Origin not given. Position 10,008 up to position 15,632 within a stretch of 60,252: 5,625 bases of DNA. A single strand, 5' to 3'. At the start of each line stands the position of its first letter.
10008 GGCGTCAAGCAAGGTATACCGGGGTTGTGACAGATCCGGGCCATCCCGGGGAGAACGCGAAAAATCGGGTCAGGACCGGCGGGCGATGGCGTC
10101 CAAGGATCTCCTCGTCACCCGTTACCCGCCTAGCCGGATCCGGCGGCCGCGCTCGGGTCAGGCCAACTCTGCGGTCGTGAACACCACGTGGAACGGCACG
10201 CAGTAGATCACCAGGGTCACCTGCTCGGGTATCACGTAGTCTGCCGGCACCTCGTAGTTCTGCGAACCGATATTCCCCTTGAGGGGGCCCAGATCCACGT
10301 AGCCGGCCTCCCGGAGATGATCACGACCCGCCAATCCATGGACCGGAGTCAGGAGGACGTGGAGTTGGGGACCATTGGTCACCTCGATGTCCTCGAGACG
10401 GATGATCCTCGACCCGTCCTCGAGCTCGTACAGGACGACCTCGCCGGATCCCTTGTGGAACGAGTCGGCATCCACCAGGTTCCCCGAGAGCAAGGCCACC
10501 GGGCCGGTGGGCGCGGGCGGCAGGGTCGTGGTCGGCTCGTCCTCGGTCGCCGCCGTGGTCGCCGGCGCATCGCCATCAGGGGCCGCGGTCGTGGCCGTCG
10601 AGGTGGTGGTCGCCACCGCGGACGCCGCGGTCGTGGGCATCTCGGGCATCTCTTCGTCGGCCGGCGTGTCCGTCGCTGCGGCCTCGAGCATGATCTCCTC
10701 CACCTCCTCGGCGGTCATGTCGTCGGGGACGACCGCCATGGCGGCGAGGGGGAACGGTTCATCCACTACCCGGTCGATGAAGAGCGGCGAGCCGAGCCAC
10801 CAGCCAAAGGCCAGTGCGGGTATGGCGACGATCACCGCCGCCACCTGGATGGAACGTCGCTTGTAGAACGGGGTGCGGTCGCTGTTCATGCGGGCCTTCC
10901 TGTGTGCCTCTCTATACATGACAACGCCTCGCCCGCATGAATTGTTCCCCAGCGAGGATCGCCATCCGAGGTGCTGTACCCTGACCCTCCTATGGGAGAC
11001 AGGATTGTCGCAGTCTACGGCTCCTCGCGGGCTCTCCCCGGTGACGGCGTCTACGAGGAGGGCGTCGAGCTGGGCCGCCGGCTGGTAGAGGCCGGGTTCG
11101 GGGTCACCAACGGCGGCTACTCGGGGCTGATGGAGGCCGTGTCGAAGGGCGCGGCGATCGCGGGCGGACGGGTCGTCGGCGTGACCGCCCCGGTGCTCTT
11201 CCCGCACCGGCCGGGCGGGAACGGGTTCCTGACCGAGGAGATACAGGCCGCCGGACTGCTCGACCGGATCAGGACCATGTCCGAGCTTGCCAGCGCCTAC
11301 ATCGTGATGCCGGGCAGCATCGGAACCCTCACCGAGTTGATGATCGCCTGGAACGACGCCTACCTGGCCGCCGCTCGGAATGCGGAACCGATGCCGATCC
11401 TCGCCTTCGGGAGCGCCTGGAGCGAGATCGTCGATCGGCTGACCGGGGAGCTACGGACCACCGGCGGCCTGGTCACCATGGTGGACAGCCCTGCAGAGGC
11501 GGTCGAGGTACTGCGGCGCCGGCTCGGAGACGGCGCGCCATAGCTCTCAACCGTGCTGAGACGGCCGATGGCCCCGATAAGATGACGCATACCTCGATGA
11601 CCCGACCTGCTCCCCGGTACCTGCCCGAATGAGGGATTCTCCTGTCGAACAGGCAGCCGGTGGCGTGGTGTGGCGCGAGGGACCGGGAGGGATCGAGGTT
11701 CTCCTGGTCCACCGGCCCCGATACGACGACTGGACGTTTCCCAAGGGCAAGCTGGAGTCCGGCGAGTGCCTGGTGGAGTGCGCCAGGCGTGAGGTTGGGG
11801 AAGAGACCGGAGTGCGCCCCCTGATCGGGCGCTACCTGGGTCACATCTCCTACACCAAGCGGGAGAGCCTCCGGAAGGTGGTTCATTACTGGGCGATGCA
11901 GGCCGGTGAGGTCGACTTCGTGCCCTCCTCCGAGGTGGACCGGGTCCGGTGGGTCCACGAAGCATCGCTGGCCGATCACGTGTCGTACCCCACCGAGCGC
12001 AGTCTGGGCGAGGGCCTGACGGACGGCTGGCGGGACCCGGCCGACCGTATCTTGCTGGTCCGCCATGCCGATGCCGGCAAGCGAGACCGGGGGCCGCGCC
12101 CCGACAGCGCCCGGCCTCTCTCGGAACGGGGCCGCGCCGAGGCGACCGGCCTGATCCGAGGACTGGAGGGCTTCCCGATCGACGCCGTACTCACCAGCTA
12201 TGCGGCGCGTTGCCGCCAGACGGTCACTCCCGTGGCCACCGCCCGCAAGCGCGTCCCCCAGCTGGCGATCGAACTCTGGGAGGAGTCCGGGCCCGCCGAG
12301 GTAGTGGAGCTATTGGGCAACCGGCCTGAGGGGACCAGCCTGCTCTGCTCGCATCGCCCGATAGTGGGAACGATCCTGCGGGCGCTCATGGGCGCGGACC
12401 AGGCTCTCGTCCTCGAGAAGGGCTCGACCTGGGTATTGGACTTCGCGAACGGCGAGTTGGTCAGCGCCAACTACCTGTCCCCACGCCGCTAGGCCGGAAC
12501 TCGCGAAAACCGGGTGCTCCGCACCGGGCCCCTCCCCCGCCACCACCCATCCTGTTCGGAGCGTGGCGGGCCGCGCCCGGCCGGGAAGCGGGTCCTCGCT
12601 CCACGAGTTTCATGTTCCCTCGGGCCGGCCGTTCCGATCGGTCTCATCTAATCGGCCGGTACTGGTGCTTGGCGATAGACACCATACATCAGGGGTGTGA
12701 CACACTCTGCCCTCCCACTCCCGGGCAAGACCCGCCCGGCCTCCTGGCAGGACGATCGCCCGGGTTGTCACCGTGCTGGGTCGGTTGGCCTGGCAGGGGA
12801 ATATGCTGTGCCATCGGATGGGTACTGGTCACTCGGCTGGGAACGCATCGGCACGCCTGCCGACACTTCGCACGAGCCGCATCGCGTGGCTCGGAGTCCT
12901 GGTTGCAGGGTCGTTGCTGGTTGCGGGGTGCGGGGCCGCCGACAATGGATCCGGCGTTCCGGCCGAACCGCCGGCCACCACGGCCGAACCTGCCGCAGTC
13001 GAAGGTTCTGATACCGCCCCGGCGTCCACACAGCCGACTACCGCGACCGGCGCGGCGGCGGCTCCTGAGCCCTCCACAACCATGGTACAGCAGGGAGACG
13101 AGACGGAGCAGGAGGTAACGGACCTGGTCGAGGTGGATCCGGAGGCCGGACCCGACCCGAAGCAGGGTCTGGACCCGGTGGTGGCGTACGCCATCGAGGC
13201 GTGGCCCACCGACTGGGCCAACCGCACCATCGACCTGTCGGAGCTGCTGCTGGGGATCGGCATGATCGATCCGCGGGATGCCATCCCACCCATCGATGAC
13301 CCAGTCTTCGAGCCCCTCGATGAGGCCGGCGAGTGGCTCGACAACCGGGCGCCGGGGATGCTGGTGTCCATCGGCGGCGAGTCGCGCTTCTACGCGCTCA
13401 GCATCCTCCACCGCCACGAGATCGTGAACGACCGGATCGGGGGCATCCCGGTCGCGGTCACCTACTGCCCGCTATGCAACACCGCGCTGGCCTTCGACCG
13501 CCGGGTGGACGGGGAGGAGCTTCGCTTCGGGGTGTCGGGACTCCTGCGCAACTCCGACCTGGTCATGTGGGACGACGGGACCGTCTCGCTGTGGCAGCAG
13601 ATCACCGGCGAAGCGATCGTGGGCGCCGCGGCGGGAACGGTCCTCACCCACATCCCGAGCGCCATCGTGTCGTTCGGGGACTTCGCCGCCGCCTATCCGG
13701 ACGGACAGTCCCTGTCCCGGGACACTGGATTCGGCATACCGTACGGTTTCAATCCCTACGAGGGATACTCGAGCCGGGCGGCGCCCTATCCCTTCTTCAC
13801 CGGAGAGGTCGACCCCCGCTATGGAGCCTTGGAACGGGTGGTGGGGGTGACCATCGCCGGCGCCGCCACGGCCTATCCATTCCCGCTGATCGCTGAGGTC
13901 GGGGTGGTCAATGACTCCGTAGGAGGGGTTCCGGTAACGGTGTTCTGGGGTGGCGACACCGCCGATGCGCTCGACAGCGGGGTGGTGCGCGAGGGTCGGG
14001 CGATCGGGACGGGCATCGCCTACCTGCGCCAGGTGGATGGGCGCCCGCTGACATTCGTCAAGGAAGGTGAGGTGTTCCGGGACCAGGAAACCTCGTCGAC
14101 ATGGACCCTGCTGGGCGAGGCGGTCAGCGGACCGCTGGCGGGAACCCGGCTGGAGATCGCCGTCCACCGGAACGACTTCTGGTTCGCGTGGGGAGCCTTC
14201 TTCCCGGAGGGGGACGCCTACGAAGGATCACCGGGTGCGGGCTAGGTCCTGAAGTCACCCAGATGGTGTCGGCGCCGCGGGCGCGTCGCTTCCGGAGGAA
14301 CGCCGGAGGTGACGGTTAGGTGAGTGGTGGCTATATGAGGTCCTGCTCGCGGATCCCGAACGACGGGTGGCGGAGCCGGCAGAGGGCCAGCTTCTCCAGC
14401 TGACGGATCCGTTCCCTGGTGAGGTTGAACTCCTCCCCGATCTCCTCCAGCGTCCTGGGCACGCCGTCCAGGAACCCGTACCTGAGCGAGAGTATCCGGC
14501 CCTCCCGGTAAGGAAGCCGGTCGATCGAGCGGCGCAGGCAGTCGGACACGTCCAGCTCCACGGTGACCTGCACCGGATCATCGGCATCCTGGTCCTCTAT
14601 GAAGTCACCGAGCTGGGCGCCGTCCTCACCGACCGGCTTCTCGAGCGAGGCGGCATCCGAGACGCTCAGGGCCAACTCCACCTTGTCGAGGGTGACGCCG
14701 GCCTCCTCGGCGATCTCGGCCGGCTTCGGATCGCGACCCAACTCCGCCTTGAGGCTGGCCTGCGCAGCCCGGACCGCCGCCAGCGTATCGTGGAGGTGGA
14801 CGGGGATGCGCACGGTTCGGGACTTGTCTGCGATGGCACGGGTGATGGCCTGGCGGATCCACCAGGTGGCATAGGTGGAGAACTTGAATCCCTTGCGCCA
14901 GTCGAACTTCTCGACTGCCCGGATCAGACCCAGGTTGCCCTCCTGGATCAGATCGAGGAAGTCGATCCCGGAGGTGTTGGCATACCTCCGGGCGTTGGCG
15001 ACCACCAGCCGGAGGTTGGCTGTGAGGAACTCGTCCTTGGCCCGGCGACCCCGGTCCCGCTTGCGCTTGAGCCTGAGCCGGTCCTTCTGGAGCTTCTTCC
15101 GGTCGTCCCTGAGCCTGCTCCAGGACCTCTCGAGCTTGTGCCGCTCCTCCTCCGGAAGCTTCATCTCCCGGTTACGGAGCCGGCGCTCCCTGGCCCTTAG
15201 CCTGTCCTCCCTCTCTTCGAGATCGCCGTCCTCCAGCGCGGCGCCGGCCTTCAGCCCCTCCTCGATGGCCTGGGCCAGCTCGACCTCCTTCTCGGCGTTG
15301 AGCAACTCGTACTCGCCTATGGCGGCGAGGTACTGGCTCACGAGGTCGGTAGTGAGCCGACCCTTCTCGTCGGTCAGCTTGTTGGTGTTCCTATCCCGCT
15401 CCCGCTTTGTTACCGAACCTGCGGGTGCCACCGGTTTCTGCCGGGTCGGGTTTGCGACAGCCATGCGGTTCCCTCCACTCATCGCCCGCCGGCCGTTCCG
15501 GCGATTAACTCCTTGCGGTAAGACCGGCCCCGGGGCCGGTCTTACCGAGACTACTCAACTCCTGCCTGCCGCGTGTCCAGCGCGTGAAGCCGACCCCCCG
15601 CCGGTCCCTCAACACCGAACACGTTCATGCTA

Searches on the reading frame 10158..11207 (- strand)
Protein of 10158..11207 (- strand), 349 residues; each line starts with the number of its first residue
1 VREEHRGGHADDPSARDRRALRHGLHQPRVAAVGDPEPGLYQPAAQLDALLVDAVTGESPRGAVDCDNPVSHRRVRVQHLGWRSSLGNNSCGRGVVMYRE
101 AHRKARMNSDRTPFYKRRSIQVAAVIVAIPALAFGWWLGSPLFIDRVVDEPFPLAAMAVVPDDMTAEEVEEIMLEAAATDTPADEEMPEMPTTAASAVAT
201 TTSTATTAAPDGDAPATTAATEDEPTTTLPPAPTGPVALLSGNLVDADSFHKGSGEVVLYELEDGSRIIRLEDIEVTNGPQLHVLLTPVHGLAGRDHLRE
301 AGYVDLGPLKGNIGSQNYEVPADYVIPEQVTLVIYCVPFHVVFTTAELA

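Call 11: search_protein_families(library=pfam, proteins=[window:10158-11207:-], max_evalue=0.01)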
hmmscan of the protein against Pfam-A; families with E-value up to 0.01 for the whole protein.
window:10158-11207:- (349 aa): 1 family
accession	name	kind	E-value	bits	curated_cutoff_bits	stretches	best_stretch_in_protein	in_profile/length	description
PF10517.14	DM13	-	1.5e-12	48.5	25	1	251-348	7-105/105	Electron transfer DM13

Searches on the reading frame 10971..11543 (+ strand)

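Call 11: search_protein_families(library=pfam, proteins=[window:10971-11543:+], max_evalue=0.01)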
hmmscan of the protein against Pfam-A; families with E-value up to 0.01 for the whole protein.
window:10971-11543:+ (190 aa): 2 families
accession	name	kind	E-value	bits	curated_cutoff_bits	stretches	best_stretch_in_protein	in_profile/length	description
PF03641.19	Lysine_decarbox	-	1.7e-13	51.3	27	1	54-157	1-101/131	Possible lysine decarboxylase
PF18306.6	LDcluster4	-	6.3e-12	45.8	26.3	1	11-129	2-116/151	SLOG cluster4 family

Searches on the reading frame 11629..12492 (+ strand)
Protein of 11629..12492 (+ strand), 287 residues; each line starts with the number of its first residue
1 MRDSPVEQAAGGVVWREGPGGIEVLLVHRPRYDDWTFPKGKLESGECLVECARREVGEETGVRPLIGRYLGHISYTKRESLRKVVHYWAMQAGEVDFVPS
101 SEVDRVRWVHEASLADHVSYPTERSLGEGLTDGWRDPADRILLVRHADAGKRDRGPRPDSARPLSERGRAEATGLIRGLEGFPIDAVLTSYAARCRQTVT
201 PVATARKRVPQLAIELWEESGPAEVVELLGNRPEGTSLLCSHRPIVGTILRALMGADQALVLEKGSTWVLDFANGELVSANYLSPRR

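Call 11: search_protein_families(library=pfam, proteins=[window:11629-12492:+], max_evalue=0.01)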
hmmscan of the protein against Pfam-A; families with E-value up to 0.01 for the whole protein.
window:11629-12492:+ (287 aa): 2 families
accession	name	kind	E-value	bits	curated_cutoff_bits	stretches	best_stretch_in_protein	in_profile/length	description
PF00293.34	NUDIX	-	2.2e-19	70.2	21.1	1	9-114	5-118/134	NUDIX domain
PF00300.27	His_Phos_1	-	7.2e-12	45.8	21.7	1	141-212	1-73/194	Histidine phosphatase superfamily (branch 1)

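Call 60: find_homologous_proteins(query=window:11629-12492:+, max_evalue=1e-20)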
Query window:11629-12492:+ (287 aa): 2683 proteins with E <= 1e-20 among 5471 candidates; the best 120 are listed.
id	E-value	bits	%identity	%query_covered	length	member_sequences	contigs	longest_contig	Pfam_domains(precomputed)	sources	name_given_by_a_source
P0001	3.2e-186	636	98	100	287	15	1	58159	PF00293.35,PF00300.28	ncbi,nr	ncbi:MAG: NUDIX domain-containing protein [bacterium]|nr:NUDIX domain-containing protein [bacterium]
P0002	1.2e-168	578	90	100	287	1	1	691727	PF00293.35,PF00300.28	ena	-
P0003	9.9e-167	572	89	100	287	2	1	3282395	PF00293.35,PF00300.28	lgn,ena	-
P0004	6.2e-165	566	89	100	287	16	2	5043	PF00293.35,PF00300.28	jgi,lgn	jgi:8-oxo-dGTP diphosphatase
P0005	2.1e-164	564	89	100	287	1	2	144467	PF00293.35,PF00300.28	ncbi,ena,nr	ncbi:MAG: NUDIX domain-containing protein [bacterium]|nr:NUDIX domain-containing protein [bacterium]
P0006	2.1e-164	564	87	100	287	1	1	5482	PF00293.35,PF00300.28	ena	-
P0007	7.5e-164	562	87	100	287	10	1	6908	PF00293.35,PF00300.28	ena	-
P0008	8.2e-164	562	89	100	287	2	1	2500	PF00293.35,PF00300.28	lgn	-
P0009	2.2e-159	548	85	100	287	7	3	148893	PF00293.35,PF00300.28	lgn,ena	-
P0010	3.3e-159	547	88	96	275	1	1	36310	PF00293.35,PF00300.28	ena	-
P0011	4.3e-157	540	85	100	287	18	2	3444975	PF00293.35,PF00300.28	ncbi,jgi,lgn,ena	-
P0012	1.5e-156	538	88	96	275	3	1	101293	PF00293.35,PF00300.28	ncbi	-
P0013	7.7e-156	536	81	100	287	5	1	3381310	PF00293.35,PF00300.28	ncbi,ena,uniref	ncbi:NUDIX hydrolase [Candidatus Spongiisocius sp.]|uniref:NUDIX hydrolase n=1 Tax=Candidatus Spongi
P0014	1.2e-155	535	88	95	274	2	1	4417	PF00293.35,PF00300.28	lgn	-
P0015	1.1e-154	532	86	95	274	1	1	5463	PF00293.35,PF00300.28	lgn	-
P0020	1.1e-151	522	80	100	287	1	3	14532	PF00293.35,PF00300.28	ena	-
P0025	4.2e-113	396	66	99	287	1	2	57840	PF00293.35,PF00300.28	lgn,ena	-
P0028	9.6e-107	375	63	99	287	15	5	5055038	PF00293.35,PF00300.28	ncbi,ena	-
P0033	7.1e-104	365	59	98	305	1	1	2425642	PF00293.35,PF00300.28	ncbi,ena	-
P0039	8.4e-100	352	58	99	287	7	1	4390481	PF00293.35,PF00300.28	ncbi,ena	-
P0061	1.6e-85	305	52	100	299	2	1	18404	PF00293.35,PF00300.28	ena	-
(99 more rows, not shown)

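Call 61: find_encoding_contigs(protein=P0025, flank=3000, max_places=1)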
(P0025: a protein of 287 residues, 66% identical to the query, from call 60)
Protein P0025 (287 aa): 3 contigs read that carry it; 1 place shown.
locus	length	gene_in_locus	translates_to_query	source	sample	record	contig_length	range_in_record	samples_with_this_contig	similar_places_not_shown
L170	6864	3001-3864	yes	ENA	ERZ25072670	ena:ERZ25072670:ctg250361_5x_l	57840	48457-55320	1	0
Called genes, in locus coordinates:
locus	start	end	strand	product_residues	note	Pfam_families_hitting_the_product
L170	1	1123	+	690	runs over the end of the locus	PF00676:E1_dh, PF02779:Transket_pyr, PF02780:Transketolase_C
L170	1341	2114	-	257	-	PF10517:DM13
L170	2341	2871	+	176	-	PF18306:LDcluster4, PF03641:Lysine_decarbox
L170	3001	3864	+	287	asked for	PF00293:NUDIX, PF00300:His_Phos_1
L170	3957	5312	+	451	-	PF11376:DUF3179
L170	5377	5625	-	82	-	PF07798:CCDC90-like (faint)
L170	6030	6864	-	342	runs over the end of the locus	PF00140:Sigma70_r1_2, PF04542:Sigma70_r2, PF04539:Sigma70_r3, PF04545:Sigma70_r4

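Call 62: find_encoding_contigs(protein=P0028, flank=3000, max_places=1)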
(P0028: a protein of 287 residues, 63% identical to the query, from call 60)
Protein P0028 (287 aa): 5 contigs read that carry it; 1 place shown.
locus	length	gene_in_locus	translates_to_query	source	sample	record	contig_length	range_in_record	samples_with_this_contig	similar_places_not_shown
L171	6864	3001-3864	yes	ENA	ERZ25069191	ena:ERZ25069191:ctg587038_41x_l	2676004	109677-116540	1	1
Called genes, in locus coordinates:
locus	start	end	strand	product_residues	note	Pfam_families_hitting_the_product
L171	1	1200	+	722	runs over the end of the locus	PF00676:E1_dh, PF02779:Transket_pyr, PF02780:Transketolase_C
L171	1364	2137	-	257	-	PF10517:DM13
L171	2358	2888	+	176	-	PF18306:LDcluster4, PF03641:Lysine_decarbox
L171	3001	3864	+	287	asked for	PF00293:NUDIX, PF00300:His_Phos_1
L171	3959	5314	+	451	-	PF11376:DUF3179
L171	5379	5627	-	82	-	PF07798:CCDC90-like (faint)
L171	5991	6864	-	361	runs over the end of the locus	PF00140:Sigma70_r1_2, PF04542:Sigma70_r2, PF04539:Sigma70_r3, PF04545:Sigma70_r4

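Call 63: find_encoding_contigs(protein=P0033, flank=3000, max_places=1)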
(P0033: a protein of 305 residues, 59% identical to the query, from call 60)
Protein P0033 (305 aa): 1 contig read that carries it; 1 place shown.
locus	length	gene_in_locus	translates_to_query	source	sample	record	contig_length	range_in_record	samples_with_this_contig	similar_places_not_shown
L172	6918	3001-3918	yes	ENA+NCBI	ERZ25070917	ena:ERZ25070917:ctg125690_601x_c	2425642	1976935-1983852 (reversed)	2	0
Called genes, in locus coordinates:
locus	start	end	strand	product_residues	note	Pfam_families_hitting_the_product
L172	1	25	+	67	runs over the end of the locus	PF01934:HepT-like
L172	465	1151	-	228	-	-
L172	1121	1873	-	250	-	-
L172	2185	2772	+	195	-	PF18306:LDcluster4, PF03641:Lysine_decarbox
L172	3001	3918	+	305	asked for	PF00293:NUDIX, PF00300:His_Phos_1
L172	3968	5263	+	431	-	PF00171:Aldedh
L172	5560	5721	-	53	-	-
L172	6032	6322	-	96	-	PF21748:UPF0150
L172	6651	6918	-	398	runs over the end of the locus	PF13784:Fic_N, PF02661:Fic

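Call 64: find_encoding_contigs(protein=P0039, flank=3000, max_places=1)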
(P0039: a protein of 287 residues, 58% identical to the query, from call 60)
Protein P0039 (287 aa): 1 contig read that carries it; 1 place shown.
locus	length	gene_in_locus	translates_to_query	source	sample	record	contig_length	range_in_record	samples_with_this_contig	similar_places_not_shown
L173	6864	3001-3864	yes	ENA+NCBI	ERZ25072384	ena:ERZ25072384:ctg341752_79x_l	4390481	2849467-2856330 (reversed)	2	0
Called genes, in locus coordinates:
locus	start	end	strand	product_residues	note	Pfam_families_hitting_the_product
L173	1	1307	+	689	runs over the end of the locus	PF00676:E1_dh, PF02779:Transket_pyr, PF02780:Transketolase_C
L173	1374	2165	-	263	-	PF10517:DM13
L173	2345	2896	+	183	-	PF18306:LDcluster4, PF03641:Lysine_decarbox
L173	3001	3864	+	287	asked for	PF00293:NUDIX, PF00300:His_Phos_1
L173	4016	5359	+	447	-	PF11376:DUF3179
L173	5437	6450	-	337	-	PF00140:Sigma70_r1_2, PF04542:Sigma70_r2, PF04539:Sigma70_r3, PF04545:Sigma70_r4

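Call 65: find_encoding_contigs(protein=P0061, flank=3000, max_places=1)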
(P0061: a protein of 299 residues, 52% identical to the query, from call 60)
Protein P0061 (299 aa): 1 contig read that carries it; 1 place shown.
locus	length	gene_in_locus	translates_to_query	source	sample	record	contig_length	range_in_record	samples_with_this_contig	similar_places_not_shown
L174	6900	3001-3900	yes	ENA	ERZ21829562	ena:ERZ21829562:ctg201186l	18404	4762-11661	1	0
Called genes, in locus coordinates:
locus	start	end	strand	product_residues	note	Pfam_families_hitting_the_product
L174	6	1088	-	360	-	PF00155:Aminotran_1_2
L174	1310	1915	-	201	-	PF10517:DM13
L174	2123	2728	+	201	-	PF18306:LDcluster4, PF03641:Lysine_decarbox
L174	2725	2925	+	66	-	-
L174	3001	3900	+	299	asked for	PF00293:NUDIX, PF00300:His_Phos_1 (weak)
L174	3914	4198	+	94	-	-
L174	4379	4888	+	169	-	PF13527:Acetyltransf_9 (weak), PF00583:Acetyltransf_1, PF13508:Acetyltransf_7, PF13673:Acetyltransf_10 (weak)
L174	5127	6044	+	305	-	-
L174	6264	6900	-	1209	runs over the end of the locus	PF16078:2-oxogl_dehyd_N, PF00198:2-oxoacid_dh, PF00676:E1_dh, PF02779:Transket_pyr, PF16870:OxoGdeHyase_C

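Call 67: find_encoding_contigs(protein=P0013, flank=4000, max_places=1)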
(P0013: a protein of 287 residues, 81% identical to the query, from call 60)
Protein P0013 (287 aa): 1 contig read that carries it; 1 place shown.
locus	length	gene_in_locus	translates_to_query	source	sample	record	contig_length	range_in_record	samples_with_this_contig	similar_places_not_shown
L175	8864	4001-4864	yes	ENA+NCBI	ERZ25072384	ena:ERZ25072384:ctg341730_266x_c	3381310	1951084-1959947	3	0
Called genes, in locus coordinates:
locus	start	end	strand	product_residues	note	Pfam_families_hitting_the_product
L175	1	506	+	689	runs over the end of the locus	PF00676:E1_dh, PF02779:Transket_pyr, PF02780:Transketolase_C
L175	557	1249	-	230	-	-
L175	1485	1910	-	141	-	PF25682:Phage_VG64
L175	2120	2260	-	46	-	-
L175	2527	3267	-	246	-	PF10517:DM13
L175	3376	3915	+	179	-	PF18306:LDcluster4, PF03641:Lysine_decarbox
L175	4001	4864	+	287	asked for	PF00293:NUDIX, PF00300:His_Phos_1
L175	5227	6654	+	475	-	PF11376:DUF3179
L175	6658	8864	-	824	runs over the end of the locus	PF00395:SLH (faint)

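Call 68: find_encoding_contigs(protein=P0020, flank=4000, max_places=1)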
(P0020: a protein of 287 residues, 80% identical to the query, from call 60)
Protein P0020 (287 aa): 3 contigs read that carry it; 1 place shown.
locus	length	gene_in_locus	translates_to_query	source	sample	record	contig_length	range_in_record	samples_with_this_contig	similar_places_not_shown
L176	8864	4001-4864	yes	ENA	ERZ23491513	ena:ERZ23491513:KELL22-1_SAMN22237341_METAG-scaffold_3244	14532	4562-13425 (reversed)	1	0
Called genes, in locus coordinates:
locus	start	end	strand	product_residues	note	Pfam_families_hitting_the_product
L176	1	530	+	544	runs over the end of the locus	?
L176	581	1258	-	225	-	-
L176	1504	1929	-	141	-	PF25682:Phage_VG64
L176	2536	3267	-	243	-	PF10517:DM13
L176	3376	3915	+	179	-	PF18306:LDcluster4, PF03641:Lysine_decarbox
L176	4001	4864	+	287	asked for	PF00293:NUDIX, PF00300:His_Phos_1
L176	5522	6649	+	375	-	PF11376:DUF3179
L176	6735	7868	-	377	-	PF00140:Sigma70_r1_2, PF04542:Sigma70_r2, PF04539:Sigma70_r3, PF04545:Sigma70_r4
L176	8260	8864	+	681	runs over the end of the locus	PF03190:Thioredox_DsbH, PF13098:Thioredoxin_2 (faint), PF13899:Thioredoxin_7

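Call 86: search_protein_families(library=ncbifam, proteins=[L175:1485-1910:-], max_evalue=1)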
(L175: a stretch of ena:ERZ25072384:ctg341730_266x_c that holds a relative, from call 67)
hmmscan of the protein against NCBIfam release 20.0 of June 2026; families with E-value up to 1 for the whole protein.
L175:1485-1910:- (141 aa): 2 families
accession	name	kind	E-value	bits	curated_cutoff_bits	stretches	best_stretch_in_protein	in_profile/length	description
NF011925.1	PRK15396.1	subfamily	0.016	15.4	108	1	9-29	7-27/78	major outer membrane lipoprotein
NF033216.1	lipo_YgdI_YgdR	subfamily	0.1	12.5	42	1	8-31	4-27/71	YgdI/YgdR family lipoprotein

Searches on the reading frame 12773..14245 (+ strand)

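Call 11: search_protein_families(library=pfam, proteins=[window:12773-14245:+], max_evalue=0.01)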
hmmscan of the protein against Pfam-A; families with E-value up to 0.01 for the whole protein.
window:12773-14245:+ (490 aa): 1 family
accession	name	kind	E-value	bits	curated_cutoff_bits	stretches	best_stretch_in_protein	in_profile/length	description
PF11376.13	DUF3179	-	1.3e-93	314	27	1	168-479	1-291/292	Protein of unknown function (DUF3179)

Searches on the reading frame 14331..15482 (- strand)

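Call 11: search_protein_families(library=pfam, proteins=[window:14331-15482:-], max_evalue=0.01)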
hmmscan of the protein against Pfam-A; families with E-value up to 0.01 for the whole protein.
window:14331-15482:- (383 aa): 4 families
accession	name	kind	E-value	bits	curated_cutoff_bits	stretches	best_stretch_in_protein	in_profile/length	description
PF04542.20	Sigma70_r2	-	4.1e-21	75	24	1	154-223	3-71/71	Sigma-70 region 2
PF04539.22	Sigma70_r3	-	4.7e-17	62.3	25.3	1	233-305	2-76/78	Sigma-70 region 3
PF04545.22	Sigma70_r4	-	1.4e-14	53.7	24.1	1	320-372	2-50/50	Sigma-70, region 4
PF00140.25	Sigma70_r1_2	-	9.2e-10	38.8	22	1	46-79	1-34/34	Sigma-70 factor, region 1.2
